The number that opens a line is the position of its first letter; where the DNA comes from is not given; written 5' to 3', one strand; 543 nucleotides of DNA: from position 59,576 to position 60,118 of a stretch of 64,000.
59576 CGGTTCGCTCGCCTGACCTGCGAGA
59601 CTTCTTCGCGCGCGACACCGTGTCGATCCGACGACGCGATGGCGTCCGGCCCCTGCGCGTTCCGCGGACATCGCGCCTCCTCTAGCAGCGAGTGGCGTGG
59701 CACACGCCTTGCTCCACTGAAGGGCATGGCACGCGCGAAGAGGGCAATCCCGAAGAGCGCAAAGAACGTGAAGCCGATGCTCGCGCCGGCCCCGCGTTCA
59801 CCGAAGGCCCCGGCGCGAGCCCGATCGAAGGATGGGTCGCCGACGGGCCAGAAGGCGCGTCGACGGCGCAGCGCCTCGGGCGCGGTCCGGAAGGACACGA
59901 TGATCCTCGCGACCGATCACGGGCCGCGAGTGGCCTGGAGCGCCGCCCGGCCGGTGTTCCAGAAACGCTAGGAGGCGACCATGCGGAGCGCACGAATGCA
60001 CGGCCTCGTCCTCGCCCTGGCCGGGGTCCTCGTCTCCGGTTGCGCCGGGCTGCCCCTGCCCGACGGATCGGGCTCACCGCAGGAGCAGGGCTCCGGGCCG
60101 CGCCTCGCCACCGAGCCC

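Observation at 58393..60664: Family-1 encapsulin nanocompartment with EncFtn cargo, flanked by trehalose genes and an M48 peptidase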

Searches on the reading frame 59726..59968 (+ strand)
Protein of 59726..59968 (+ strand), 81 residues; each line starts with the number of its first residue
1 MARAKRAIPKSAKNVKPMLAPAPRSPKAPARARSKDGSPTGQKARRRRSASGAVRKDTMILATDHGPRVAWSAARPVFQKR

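Call 5: search_protein_families(library=pfam, proteins=[window:59726-59968:+], max_evalue=0.01)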
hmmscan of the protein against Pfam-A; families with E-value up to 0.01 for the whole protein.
window:59726-59968:+ (81 aa): 0 families

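Call 6: search_protein_families(library=ncbifam, proteins=[window:59726-59968:+], max_evalue=0.01)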
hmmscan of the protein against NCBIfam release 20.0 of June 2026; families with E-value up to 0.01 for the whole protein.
window:59726-59968:+ (81 aa): 0 families

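Call 42: find_homologous_proteins(query=window:59726-59968:+, max_evalue=0.01)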
Query seq(81 aa) (81 aa): 2 proteins with E <= 0.01 among 5 candidates.
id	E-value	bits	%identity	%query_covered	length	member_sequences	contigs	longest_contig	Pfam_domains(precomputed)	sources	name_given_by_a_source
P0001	6.7e-30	120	83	100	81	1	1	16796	-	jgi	jgi:hypothetical protein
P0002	1.7e-25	106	74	100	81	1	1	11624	-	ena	-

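Call 62: search_protein_families(library=phrogs, proteins=[window:59726-59968:+], max_evalue=0.01)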
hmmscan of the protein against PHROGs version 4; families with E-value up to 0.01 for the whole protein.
window:59726-59968:+ (81 aa): 0 families

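Call 74: search_solved_structures(query=A4, max_evalue=10)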
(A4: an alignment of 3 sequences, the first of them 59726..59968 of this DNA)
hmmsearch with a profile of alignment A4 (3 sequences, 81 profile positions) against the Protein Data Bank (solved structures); distinct sequences matched with E-value up to 10: 0.

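Call 82: predict_structure(alignment_id=A4)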
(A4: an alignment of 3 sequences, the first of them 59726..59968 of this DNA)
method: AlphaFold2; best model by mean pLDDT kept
length: 81 residues; sequences in the alignment: 3
mean_pLDDT: 61.2   pTM: 0.14
mean pLDDT of the five models: 61.2, 58.6, 58.1, 58.0, 56.9
residues with pLDDT >= 90: 0; 70-90: 16; 50-70: 62; < 50: 3
segments of 3 or more residues with pLDDT < 50: none
pLDDT, mean of each block of 10 residues (from residue 1): 58 68 77 62 58 56 54 59 49
secondary structure, 60 per line:
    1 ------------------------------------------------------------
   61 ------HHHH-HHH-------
elements in order: H67-70
